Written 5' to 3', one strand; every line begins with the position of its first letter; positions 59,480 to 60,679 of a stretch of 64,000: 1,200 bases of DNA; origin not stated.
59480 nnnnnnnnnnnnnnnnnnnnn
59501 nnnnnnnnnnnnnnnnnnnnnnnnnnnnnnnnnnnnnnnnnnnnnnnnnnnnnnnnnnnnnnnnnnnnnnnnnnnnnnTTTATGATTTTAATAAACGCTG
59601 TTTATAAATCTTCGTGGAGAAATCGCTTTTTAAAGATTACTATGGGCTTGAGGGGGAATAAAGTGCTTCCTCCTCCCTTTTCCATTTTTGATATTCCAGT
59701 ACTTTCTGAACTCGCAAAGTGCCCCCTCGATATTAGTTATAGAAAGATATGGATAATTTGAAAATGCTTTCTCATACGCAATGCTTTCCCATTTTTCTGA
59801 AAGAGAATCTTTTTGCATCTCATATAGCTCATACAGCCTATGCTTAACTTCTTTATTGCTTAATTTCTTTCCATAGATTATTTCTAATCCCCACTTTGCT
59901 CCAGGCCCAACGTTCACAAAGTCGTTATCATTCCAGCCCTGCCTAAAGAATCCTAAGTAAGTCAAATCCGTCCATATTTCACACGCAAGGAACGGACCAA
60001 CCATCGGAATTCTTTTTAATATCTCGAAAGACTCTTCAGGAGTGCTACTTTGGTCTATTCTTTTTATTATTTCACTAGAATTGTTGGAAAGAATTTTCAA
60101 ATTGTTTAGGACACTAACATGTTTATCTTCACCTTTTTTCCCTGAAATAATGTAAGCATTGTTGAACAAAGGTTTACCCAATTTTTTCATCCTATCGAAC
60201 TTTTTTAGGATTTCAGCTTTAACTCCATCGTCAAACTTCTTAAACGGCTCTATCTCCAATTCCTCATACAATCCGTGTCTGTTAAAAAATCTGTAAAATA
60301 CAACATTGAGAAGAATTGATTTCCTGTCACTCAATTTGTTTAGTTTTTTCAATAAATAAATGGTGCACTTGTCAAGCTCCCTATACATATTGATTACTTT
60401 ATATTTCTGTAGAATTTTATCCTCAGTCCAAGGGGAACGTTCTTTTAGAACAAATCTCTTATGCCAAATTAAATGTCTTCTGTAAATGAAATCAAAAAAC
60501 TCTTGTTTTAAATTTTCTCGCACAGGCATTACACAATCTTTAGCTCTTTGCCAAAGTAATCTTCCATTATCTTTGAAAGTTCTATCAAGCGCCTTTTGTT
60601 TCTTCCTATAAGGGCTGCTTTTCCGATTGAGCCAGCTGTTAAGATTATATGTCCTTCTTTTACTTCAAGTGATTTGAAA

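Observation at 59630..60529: Extra gene, possibly a DNA base-hypermodification (aGPT-Pplase-like) enzyme, inserted in the conserved rpoA-L30e-NusA-S12-S7-EF2 operon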

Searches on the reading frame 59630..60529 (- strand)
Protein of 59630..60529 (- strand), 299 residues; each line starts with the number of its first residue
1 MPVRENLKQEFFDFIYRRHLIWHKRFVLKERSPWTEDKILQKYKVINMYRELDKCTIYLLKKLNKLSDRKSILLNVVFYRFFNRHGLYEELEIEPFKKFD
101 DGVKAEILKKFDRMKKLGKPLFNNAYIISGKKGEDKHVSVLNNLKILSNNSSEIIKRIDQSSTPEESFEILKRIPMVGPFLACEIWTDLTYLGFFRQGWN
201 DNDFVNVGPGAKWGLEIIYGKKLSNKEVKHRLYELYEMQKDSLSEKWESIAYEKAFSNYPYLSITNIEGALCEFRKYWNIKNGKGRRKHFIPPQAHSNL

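Call 3: search_protein_families(library=pfam, proteins=[window:59630-60529:-], max_evalue=1)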
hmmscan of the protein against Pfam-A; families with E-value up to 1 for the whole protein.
window:59630-60529:- (299 aa): 1 family
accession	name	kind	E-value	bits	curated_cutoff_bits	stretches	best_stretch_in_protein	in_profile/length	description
PF18723.6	HMUDK_hel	-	2.4e-50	171.9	25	1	8-281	4-275/281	5-hmdU DNA kinase, helical domain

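Call 4: search_protein_families(library=phrogs, proteins=[window:59630-60529:-], max_evalue=1)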
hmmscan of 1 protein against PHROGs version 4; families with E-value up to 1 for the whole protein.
window:59630-60529:- (299 aa): 4 families
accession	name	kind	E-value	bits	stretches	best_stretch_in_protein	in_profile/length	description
phrog_2396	-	unknown function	4.6e-48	165.5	1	7-288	6-314/331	-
phrog_800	-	head and packaging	1.9e-06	27.8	1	109-280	317-473/511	terminase small subunit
phrog_23408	-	unknown function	0.22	13.2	1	46-71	16-40/56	-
phrog_3511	-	unknown function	0.22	13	1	10-59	7-56/126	-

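Call 5: search_protein_families(library=ncbifam, proteins=[window:59630-60529:-], max_evalue=1)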
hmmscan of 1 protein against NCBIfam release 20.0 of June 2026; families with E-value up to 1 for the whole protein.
window:59630-60529:- (299 aa): 0 families

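Call 7: find_homologous_proteins(query=window:59630-60529:-, max_evalue=0.001)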
Query window:59630-60529:- (299 aa): 191 proteins with E <= 0.001 among 2008 candidates; the best 120 are listed.
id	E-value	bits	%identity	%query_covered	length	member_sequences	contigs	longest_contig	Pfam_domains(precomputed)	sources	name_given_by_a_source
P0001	1.3e-200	683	100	100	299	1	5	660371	PF18723.7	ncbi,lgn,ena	-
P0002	3.8e-153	527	78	100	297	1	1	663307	PF18723.7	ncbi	-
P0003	3.6e-131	455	68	96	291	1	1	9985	PF18723.7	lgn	-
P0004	2.8e-123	429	64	96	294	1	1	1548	PF18723.7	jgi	jgi:hypothetical protein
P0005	2.6e-120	419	63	95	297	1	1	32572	PF18723.7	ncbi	-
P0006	9.5e-119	414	62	96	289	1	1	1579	PF18723.7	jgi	-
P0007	6.0e-118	412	62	96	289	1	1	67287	PF18723.7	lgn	-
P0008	8.3e-117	408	62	98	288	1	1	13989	PF18723.7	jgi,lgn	-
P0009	1.0e-116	408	61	94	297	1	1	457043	PF18723.7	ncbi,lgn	ncbi:MAG: nucleotide kinase domain-containing protein [Candidatus Pacearchaeota archaeon]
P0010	1.3e-116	407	59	98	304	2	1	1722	PF18723.7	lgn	-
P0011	1.4e-116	407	59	96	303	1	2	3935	PF18723.7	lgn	-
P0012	1.5e-116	407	60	96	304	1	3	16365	PF18723.7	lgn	-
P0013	2.6e-116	406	62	95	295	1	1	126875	PF18723.7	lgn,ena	-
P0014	3.5e-116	406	60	96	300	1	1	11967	PF18723.7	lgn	-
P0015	4.7e-116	405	61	95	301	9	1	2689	PF18723.7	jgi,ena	-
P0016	7.8e-116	405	63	94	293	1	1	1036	PF18723.7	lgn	-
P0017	1.2e-115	404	61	97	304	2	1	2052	PF18723.7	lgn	-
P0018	1.3e-115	404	60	96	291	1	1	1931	PF18723.7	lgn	-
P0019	4.6e-115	402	59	96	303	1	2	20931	PF18723.7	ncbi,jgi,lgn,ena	-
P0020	5.5e-115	402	60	97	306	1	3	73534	PF18723.7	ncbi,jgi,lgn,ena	-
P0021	1.6e-114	400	59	95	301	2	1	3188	PF18723.7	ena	-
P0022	1.8e-114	400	59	96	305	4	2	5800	PF18723.7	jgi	-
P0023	5.1e-114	399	60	96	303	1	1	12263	PF18723.7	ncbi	-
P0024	7.9e-114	398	59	95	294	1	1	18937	PF18723.7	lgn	-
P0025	8.6e-114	398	61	96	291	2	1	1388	PF18723.7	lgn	-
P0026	1.6e-113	397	63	95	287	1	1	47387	PF18723.7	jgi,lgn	jgi:hypothetical protein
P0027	2.4e-113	397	60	96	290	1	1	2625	PF18723.7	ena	-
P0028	2.5e-113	397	59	98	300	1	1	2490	PF18723.7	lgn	-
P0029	4.6e-113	396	61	95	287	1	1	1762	PF18723.7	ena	-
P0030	6.6e-113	395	58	99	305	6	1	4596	PF18723.7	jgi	-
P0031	1.3e-112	394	60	96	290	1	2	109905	PF18723.7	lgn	-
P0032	1.4e-112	394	59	96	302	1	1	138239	PF18723.7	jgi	-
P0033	1.4e-112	394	58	95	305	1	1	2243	PF18723.7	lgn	-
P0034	1.9e-112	394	59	97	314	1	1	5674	PF18723.7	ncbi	-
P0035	4.1e-112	393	60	95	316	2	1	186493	PF18723.7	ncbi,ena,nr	ncbi:hypothetical protein J4216_02715 [Candidatus Woesearchaeota archaeon]|nr:hypothetical protein [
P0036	5.0e-112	392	60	96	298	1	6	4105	PF18723.7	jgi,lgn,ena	-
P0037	5.9e-112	392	61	94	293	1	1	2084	PF18723.7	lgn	-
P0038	8.3e-112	392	57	96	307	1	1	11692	PF18723.7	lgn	-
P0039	4.6e-111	389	58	98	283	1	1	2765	PF18723.7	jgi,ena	-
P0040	4.6e-111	389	60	94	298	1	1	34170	PF18723.7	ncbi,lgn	-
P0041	4.9e-111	389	57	97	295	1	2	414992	PF18723.7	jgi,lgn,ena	-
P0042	5.2e-111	389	58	97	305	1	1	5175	PF18723.7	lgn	-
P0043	5.5e-111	389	61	94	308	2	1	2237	PF18723.7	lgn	-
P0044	7.9e-111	388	58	95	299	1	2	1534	PF18723.7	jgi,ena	-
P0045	9.0e-111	388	57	96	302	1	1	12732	PF18723.7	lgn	-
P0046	1.6e-110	387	59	96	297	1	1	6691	PF18723.7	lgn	-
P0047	2.1e-110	387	61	96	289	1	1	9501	PF18723.7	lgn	-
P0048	5.8e-110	385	56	97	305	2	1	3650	PF18723.7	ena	-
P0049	1.1e-109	384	59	95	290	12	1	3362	PF18723.7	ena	-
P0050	1.4e-109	384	59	94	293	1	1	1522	PF18723.7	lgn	-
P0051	5.5e-109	382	59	96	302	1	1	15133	PF18723.7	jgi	-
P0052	7.1e-109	382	57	96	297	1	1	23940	PF18723.7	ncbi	-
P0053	4.4e-108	379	59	95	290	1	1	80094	PF18723.7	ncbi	-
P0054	4.6e-108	379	59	95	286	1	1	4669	PF18723.7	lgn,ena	-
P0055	5.5e-108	379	57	94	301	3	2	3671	PF18723.7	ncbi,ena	-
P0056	6.4e-108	379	60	94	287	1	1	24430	PF18723.7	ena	-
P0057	8.1e-108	378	56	97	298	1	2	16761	PF18723.7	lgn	-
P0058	9.3e-108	378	61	95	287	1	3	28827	PF18723.7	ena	-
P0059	9.8e-108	378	57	95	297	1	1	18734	PF18723.7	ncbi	-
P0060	1.1e-107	378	59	96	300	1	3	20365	PF18723.7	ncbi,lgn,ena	-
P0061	2.4e-107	377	57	96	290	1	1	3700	PF18723.7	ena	-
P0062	4.1e-107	376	57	97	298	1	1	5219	PF18723.7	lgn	-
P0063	1.6e-106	374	57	94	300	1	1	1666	PF18723.7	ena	-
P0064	1.8e-106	374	57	96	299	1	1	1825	PF18723.7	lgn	-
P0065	3.0e-106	373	55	96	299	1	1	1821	PF18723.7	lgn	-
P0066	3.1e-106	373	57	95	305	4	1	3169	PF18723.7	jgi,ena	-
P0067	3.5e-106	373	57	94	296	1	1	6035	PF18723.7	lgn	-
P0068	7.1e-106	372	56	96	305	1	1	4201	PF18723.7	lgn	-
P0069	1.7e-105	371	56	95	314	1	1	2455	PF18723.7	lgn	-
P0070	2.1e-105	370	54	96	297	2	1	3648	PF18723.7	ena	-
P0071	2.4e-105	370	58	95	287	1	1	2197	PF18723.7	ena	-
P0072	5.7e-105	369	58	95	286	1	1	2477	PF18723.7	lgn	-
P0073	5.9e-105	369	59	94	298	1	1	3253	PF18723.7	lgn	-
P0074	1.0e-104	368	57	94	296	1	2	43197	PF18723.7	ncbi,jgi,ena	-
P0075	1.1e-104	368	58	96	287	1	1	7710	PF18723.7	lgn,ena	-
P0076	1.5e-104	368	56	94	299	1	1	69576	PF18723.7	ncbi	-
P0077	2.0e-104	367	55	96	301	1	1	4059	PF18723.7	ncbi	-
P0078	2.5e-104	367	57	97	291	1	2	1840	PF18723.7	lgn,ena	-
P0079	3.4e-104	367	56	97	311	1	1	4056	PF18723.7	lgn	-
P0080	3.7e-104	366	57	94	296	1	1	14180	PF18723.7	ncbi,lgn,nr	ncbi:hypothetical protein HYT55_04710 [Candidatus Woesearchaeota archaeon]|nr:hypothetical protein [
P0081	4.0e-104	366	58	95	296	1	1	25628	PF18723.7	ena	-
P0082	1.6e-103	364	57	95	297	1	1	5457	PF18723.7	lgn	-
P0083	4.9e-103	363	58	95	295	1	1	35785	PF18723.7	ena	-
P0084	5.1e-103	363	58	95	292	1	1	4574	PF18723.7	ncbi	-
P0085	5.2e-103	363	58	94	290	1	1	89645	PF18723.7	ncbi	-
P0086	6.8e-103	362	54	95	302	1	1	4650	PF18723.7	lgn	-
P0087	2.1e-102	361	54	95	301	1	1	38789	PF18723.7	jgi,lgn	-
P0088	3.0e-102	360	55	94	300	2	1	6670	PF18723.7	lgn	-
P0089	3.5e-102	360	55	96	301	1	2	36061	PF18723.7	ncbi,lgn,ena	ncbi:MAG: nucleotide kinase domain-containing protein [Nanoarchaeota archaeon]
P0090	1.1e-101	358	53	96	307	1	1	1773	PF18723.7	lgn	-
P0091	1.5e-101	358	58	94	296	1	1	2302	PF18723.7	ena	-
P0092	1.7e-101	358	55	96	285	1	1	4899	PF18723.7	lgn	-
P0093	3.0e-101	357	55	97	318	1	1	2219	PF18723.7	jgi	jgi:hypothetical protein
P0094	1.2e-100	355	57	93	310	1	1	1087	PF18723.7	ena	-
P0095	1.6e-100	354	53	95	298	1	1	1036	PF18723.7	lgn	-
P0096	1.6e-100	354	53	97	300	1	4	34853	PF18723.7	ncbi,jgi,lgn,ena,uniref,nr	ncbi:MAG: hypothetical protein COX81_04060 [Candidatus Magasanikbacteria bacterium CG_4_10_14_0_2_um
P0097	2.0e-100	354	55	95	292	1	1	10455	PF18723.7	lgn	-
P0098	2.5e-100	354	52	97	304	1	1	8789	PF18723.7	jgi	jgi:hypothetical protein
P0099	3.2e-100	353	51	100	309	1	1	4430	PF18723.7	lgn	-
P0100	3.3e-100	353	54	95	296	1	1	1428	PF18723.7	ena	-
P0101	8.3e-100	352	56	96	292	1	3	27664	PF18723.7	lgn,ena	-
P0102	2.0e-99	351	52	95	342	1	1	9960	PF18723.7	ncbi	-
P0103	2.6e-99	351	53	95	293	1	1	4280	PF18723.7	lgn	-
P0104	3.4e-99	350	57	95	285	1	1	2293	PF18723.7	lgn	-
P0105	5.0e-99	350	53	95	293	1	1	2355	PF18723.7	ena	-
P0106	6.3e-99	349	55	96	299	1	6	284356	PF18723.7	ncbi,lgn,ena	ncbi:MAG: nucleotide kinase domain-containing protein [Nanoarchaeota archaeon]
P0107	1.2e-98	348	61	81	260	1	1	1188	PF18723.7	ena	-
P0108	1.7e-98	348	53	97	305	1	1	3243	PF18723.7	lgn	-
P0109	3.4e-98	347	58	96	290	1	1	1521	PF18723.7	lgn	-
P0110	4.3e-98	346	58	95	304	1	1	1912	PF18723.7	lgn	-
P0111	1.2e-97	345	53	95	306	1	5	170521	PF18723.7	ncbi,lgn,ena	-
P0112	1.3e-97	345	53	95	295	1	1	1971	PF18723.7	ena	-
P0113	2.5e-97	344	49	99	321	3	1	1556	PF18723.7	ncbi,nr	ncbi:MAG: hypothetical protein KC653_03020 [Candidatus Andersenbacteria bacterium]|nr:hypothetical p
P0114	6.3e-97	343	51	98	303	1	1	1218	PF18723.7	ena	-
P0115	1.7e-96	341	52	96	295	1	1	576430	PF18723.7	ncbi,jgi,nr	ncbi:hypothetical protein C4573_04750 [Candidatus Woesearchaeota archaeon]|nr:MAG: hypothetical prot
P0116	5.7e-96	340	51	98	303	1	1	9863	PF18723.7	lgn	-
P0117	1.6e-95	338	56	89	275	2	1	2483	PF18723.7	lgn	-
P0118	2.6e-95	337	53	94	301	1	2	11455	PF18723.7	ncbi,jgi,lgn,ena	-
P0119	1.3e-94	335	54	95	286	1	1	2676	PF18723.7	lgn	-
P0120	1.6e-94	335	55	98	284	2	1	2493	PF18723.7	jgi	jgi:hypothetical protein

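Call 9: find_encoding_contigs(protein=P0002, flank=6000, max_places=2)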
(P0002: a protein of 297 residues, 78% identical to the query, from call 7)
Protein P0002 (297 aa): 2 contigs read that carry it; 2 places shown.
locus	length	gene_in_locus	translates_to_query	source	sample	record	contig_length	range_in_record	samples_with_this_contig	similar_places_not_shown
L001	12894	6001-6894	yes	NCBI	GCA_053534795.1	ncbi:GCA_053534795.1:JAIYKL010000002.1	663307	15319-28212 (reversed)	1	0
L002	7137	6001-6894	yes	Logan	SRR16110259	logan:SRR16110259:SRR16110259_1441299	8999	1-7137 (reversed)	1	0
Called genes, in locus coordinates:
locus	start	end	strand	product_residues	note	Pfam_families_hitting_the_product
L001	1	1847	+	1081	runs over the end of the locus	PF04563:RNA_pol_Rpb2_1, PF04561:RNA_pol_Rpb2_2, PF04565:RNA_pol_Rpb2_3, PF04566:RNA_pol_Rpb2_4, PF04567:RNA_pol_Rpb2_5 (weak), PF00562:RNA_pol_Rpb2_6, PF04560:RNA_pol_Rpb2_7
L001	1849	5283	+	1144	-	PF04997:RNA_pol_Rpb1_1, PF00623:RNA_pol_Rpb1_2, PF04983:RNA_pol_Rpb1_3, PF05000:RNA_pol_Rpb1_4, PF04998:RNA_pol_Rpb1_5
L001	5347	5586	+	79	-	-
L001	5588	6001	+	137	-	PF07650:KH_2 (weak)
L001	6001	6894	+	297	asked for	PF18723:HMUDK_hel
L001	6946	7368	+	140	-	PF00164:Ribosom_S12_S23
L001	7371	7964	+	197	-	PF00177:Ribosomal_S7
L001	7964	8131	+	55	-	-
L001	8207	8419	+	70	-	PF04070:DUF378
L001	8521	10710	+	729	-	PF00009:GTP_EFTU, PF22042:EF-G_D2, PF03144:GTP_EFTU_D2, PF14492:EFG_III, PF03764:EFG_IV, PF00679:EFG_C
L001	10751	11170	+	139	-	-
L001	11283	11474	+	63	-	-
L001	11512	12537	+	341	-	PF00291:PALP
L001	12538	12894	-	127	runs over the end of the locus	PF01641:SelR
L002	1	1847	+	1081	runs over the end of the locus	PF04563:RNA_pol_Rpb2_1, PF04561:RNA_pol_Rpb2_2, PF04565:RNA_pol_Rpb2_3, PF04566:RNA_pol_Rpb2_4, PF04567:RNA_pol_Rpb2_5 (weak), PF00562:RNA_pol_Rpb2_6, PF04560:RNA_pol_Rpb2_7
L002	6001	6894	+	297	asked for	PF18723:HMUDK_hel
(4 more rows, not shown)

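Call 10: find_encoding_contigs(protein=P0009, flank=6000, max_places=2)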
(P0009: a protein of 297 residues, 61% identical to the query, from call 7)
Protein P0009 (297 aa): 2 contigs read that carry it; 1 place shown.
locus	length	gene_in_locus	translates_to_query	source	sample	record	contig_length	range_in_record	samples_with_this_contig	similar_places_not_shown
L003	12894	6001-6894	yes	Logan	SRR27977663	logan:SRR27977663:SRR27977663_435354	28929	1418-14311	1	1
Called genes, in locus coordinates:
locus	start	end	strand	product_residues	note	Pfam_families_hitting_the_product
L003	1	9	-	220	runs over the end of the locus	PF18915:DUF5667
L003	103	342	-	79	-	-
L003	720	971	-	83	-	-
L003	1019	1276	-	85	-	-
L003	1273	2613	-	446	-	PF02403:Seryl_tRNA_N, PF00587:tRNA-synt_2b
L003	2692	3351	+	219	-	-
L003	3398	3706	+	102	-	PF00338:Ribosomal_S10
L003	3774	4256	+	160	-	-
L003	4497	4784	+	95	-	-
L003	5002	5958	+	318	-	PF05496:RuvB_N (weak), PF13177:DNA_pol3_delta2, PF00004:AAA, PF13173:AAA_14 (weak), PF25361:AAA_lid_RFC1, PF08542:Rep_fac_C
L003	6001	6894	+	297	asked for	PF18723:HMUDK_hel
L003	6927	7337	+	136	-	PF00293:NUDIX, PF14815:NUDIX_4 (faint)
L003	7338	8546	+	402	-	PF03215:Rad17, PF05496:RuvB_N, PF13401:AAA_22 (faint), PF00004:AAA, PF13173:AAA_14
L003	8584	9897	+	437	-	PF01935:DUF87, PF05872:HerA_C (faint), PF05707:Zot (faint)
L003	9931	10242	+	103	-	-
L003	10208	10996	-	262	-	PF25133:TYW2_N_2, PF02475:TRM5-TYW2_MTfase, PF05175:MTS (faint), PF13847:Methyltransf_31, PF09445:Methyltransf_15 (weak)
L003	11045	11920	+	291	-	-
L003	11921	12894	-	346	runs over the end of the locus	PF00752:XPG_N, PF00867:XPG_I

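Call 11: find_encoding_contigs(protein=P0035, flank=6000, max_places=2)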
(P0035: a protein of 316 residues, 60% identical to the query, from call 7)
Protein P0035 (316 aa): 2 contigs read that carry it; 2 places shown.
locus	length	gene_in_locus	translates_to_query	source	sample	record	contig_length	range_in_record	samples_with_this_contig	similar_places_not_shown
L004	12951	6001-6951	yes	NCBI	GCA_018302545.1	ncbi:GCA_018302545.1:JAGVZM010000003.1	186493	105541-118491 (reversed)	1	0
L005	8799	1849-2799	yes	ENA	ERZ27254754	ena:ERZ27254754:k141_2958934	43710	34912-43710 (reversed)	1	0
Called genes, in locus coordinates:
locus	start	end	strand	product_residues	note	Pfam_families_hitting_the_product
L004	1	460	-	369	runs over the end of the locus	PF01180:DHO_dh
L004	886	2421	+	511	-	-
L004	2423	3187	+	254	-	-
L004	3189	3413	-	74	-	-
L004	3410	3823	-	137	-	-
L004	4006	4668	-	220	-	PF01351:RNase_HII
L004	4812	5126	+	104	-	-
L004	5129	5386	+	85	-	PF07043:DUF1328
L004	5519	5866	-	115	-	PF13811:DUF4186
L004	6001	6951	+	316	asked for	PF18723:HMUDK_hel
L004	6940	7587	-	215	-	-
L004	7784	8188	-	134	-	-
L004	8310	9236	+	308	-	PF12840:HTH_20 (faint), PF13412:HTH_24 (weak), PF13404:HTH_AsnC-type, PF13412:HTH_24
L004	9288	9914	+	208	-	PF04493:Endonuclease_5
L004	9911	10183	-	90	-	-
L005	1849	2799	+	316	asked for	PF18723:HMUDK_hel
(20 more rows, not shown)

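Call 13: find_encoding_contigs(protein=P0115, flank=6000, max_places=1)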
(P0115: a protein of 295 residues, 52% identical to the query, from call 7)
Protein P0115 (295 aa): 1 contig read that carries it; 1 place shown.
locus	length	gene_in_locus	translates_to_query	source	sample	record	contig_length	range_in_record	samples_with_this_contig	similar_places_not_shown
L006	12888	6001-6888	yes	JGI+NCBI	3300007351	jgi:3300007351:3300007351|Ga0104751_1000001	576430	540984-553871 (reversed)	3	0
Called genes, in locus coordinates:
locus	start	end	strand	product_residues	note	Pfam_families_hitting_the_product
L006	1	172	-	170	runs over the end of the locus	PF00186:DHFR_1, PF01872:RibD_C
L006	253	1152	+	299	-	PF23023:Anti-Pycsar_Apyc1, PF00753:Lactamase_B, PF12706:Lactamase_B_2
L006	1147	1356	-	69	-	PF00125:Histone (weak), PF00808:CBFD_NFYB_HMF, PF15630:CENP-S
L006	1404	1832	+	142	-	PF01870:Hjc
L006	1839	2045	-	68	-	-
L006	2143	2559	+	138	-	-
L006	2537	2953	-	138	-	PF01740:STAS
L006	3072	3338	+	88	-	PF05239:PRC (faint)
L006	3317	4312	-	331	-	-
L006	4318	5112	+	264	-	PF01978:TrmB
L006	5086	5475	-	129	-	-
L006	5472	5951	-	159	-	-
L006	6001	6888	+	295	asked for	PF18723:HMUDK_hel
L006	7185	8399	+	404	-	PF08545:ACP_syn_III, PF08541:ACP_syn_III_C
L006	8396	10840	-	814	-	PF00521:DNA_topoisoIV, PF03989:DNA_gyraseA_C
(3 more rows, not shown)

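Call 14: find_encoding_contigs(protein=P0096, flank=6000, max_places=1)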
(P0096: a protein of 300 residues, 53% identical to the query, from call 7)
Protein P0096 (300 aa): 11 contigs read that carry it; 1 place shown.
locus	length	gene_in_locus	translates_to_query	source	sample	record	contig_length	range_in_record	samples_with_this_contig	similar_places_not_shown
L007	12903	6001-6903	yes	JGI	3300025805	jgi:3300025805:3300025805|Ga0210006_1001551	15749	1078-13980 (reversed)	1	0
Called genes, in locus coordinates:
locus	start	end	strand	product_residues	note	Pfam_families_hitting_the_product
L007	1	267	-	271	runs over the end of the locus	PF25231:DUF7847, PF10110:GPDPase_memb (weak)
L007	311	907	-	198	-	PF02223:Thymidylate_kin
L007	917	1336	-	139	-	PF05014:Nuc_deoxyrib_tr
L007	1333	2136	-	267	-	PF01978:TrmB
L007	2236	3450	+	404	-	-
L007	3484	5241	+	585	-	PF00303:Thymidylat_synt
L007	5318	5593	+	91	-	PF12917:YfbR-like, PF13023:HD_3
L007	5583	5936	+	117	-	PF13023:HD_3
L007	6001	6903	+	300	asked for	PF18723:HMUDK_hel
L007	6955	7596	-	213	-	PF00583:Acetyltransf_1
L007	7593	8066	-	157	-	PF00186:DHFR_1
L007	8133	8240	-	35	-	-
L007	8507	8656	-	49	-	PF00303:Thymidylat_synt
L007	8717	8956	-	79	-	PF00303:Thymidylat_synt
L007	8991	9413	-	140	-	PF00692:dUTPase, PF22769:DCD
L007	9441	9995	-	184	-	PF13238:AAA_18 (weak), PF21448:DNMK (faint), PF13207:AAA_17 (weak)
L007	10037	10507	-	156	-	PF00383:dCMP_cyt_deam_1, PF14437:MafB19-deam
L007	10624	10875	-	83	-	-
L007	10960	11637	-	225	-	PF00687:Ribosomal_L1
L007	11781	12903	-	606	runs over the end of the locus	-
